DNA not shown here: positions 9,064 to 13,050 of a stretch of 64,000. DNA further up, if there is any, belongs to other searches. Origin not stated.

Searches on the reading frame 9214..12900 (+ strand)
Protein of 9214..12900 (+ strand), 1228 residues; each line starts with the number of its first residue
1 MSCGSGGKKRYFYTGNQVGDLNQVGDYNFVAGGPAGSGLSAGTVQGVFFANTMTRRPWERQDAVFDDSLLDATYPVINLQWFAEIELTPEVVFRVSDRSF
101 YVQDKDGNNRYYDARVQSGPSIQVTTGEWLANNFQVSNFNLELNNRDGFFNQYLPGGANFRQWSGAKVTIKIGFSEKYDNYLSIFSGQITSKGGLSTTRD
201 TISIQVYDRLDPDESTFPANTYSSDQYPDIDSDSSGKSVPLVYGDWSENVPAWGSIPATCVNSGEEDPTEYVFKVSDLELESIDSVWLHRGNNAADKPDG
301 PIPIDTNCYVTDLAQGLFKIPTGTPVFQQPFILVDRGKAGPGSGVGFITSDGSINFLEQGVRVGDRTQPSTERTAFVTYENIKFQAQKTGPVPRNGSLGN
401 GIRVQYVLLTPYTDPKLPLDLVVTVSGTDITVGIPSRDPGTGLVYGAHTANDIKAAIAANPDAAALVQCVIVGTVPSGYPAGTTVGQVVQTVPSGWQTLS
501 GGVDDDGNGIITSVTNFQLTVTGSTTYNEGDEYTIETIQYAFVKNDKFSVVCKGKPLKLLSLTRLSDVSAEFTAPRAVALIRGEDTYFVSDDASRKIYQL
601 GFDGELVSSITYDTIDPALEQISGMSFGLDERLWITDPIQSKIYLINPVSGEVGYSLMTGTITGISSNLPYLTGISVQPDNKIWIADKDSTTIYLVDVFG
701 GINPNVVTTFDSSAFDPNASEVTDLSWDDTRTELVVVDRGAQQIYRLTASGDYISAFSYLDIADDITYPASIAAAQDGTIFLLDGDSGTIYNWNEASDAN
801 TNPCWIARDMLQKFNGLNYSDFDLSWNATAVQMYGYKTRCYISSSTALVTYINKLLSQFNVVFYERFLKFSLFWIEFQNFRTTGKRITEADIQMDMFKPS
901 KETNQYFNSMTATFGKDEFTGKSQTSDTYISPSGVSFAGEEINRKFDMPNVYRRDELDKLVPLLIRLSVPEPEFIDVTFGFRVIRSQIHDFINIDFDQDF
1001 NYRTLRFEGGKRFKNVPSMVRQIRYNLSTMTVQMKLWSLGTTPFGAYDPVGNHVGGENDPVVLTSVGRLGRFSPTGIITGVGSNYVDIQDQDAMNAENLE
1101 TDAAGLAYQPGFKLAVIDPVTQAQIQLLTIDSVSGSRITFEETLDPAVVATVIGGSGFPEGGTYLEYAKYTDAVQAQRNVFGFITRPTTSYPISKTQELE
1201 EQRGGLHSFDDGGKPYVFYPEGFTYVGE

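Call 12: search_protein_families(library=phrogs, proteins=[window:9214-12900:+], max_evalue=0.00001)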
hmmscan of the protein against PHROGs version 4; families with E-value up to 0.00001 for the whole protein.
window:9214-12900:+ (1228 aa): 1 family
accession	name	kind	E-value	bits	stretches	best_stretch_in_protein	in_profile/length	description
phrog_8917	-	unknown function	9e-08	32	1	89-286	104-285/613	-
